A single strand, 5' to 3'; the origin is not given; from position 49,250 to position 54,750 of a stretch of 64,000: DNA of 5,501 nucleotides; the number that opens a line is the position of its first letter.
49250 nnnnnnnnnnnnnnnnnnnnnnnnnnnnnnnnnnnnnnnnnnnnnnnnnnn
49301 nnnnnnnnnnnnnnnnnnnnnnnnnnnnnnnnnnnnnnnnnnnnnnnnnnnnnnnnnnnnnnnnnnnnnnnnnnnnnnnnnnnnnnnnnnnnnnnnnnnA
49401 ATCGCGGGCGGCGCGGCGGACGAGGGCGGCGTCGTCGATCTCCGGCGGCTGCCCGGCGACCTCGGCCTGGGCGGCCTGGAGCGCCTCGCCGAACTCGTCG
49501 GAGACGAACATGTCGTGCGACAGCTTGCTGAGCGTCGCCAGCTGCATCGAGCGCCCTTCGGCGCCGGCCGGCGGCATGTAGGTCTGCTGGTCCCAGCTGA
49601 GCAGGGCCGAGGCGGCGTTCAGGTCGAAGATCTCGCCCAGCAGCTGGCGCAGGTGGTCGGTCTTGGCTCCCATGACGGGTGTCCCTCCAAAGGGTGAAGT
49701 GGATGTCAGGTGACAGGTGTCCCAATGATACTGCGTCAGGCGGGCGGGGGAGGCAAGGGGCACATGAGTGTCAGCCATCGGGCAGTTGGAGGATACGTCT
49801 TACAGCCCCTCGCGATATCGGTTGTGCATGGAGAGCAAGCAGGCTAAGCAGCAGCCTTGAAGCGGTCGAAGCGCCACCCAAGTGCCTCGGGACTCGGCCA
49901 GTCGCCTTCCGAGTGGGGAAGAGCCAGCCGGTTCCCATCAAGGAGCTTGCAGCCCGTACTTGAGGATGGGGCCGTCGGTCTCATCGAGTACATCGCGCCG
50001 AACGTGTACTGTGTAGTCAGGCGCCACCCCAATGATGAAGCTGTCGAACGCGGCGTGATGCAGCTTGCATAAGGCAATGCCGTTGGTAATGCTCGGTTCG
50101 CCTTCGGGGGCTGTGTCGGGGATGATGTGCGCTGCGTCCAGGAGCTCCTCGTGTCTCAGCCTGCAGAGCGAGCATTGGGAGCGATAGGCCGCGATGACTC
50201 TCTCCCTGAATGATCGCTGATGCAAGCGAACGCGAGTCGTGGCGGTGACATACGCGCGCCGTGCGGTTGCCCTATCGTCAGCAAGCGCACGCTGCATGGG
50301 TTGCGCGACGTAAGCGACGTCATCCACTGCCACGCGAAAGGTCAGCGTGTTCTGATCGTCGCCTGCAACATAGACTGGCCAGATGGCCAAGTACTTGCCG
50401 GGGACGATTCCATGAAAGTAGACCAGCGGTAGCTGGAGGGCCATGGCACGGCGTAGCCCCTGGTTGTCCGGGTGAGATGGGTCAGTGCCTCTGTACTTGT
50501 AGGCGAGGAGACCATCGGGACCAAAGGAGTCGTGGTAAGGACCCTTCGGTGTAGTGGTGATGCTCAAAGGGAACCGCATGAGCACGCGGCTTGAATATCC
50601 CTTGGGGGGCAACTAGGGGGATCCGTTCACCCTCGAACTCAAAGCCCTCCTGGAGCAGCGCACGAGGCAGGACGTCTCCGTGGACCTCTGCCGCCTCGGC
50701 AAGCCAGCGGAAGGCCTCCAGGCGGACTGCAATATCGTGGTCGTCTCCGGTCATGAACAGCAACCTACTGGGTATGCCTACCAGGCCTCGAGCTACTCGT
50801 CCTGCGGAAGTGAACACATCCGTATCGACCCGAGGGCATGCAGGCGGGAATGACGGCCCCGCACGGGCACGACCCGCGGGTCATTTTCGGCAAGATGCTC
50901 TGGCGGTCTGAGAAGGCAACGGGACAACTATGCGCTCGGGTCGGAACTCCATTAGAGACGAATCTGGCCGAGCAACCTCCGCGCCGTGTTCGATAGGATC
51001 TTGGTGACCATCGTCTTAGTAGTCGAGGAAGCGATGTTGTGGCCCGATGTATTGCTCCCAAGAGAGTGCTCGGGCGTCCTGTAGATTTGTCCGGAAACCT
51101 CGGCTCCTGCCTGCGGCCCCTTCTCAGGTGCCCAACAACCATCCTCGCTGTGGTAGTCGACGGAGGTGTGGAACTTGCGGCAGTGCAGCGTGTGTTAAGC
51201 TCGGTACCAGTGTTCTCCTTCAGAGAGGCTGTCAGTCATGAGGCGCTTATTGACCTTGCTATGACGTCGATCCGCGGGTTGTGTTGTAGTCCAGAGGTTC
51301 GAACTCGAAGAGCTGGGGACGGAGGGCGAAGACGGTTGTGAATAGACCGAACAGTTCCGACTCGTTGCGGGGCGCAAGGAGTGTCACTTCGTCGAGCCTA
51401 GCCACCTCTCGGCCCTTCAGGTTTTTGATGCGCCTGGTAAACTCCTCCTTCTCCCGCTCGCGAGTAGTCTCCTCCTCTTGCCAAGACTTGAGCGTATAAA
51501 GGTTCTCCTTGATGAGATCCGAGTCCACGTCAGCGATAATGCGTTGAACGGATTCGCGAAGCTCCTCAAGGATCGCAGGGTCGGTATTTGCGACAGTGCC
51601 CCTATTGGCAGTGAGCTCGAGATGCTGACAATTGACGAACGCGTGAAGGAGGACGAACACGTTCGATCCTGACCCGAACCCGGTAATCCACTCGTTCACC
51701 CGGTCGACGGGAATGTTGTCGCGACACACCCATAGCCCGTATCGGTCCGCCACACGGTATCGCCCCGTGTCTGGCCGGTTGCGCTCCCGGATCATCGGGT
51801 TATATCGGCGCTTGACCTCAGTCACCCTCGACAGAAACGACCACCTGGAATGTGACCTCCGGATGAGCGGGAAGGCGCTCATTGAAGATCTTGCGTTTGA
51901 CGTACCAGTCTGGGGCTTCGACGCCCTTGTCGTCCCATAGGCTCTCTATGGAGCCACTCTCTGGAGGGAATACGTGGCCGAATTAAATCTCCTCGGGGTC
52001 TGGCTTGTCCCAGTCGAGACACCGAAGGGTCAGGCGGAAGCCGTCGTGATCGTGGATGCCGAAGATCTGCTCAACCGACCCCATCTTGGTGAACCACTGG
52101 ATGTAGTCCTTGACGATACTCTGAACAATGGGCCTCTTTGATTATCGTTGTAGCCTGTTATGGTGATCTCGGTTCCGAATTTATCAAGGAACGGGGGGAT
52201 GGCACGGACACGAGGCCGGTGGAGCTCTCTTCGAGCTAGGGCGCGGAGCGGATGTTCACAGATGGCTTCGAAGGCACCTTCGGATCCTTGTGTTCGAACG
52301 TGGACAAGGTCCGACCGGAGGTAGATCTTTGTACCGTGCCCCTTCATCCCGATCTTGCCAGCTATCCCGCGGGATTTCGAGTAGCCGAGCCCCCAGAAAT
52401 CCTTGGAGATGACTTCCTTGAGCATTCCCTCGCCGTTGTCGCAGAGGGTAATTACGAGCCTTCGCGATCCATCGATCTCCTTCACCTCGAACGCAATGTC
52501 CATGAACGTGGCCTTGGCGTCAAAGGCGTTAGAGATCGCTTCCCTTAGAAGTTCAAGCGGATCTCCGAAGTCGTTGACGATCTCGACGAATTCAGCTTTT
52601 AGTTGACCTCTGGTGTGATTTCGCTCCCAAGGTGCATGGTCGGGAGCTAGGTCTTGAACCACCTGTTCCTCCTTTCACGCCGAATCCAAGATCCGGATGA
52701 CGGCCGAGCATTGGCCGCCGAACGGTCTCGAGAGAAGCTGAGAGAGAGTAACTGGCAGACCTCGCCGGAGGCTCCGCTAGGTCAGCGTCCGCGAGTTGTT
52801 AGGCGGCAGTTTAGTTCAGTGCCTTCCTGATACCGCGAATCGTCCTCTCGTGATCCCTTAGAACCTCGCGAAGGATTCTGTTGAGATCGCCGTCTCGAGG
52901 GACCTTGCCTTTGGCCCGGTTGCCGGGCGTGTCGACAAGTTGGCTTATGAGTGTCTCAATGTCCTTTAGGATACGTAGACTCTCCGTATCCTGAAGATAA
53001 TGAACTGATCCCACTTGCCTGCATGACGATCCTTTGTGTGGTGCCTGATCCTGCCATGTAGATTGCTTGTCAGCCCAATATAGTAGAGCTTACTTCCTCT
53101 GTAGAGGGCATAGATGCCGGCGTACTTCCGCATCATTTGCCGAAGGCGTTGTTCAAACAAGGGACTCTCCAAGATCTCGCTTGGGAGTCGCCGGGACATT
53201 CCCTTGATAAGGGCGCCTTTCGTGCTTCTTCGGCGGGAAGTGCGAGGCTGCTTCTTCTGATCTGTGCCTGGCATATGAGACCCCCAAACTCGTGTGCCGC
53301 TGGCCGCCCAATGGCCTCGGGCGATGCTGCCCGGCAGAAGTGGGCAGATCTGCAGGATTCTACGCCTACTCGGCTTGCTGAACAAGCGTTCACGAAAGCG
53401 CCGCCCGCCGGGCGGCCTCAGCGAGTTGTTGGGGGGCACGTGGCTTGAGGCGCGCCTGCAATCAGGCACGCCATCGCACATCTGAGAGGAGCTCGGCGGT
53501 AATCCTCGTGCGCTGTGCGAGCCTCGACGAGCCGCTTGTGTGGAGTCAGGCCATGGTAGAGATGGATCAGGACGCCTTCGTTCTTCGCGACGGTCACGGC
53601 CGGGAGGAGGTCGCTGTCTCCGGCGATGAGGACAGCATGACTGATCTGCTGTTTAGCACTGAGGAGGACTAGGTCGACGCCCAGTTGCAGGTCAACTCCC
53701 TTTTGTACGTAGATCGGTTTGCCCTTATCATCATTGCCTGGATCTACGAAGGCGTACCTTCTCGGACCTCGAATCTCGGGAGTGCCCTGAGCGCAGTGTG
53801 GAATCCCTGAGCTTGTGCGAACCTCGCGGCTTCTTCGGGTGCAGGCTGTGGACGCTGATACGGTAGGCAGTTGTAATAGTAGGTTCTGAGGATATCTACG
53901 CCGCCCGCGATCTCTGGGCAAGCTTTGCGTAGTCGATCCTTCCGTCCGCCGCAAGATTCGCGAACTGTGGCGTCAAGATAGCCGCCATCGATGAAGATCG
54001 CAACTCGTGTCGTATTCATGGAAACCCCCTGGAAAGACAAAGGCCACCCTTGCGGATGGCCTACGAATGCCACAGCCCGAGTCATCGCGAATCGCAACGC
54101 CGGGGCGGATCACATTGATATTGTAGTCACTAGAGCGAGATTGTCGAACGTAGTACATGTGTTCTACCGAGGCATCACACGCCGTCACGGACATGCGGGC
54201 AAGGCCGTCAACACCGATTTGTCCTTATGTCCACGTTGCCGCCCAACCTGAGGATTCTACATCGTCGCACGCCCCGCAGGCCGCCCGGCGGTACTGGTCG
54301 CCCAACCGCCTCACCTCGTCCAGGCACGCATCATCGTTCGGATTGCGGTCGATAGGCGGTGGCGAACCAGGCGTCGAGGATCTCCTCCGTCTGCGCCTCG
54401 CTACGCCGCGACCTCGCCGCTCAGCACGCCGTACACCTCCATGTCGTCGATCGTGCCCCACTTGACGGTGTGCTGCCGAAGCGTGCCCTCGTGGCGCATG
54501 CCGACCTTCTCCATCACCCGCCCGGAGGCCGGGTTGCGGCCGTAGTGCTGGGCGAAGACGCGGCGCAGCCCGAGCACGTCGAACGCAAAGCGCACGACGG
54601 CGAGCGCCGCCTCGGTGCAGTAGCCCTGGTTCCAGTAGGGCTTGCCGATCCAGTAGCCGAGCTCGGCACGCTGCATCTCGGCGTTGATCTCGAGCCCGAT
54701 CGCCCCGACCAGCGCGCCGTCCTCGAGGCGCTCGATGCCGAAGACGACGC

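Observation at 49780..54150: Lower-GC island carrying four nuclease/ATPase genes: candidate (partly decayed) defence island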

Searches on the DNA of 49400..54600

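Call 78: search_rna_families(source=window, start=49400, end=54600, threshold=evalue, max_evalue=1)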
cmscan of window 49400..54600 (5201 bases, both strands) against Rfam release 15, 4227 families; matches with E-value up to 1: 1.
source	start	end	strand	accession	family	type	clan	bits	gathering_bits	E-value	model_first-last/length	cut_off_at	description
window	49424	49467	+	RF00498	EAV_LTH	Cis-reg; leader;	-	19.1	70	0.65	1-45/45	no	Equine arteritis virus leader TRS hairpin (LTH)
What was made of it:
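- Rfam finds nothing (call 78).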
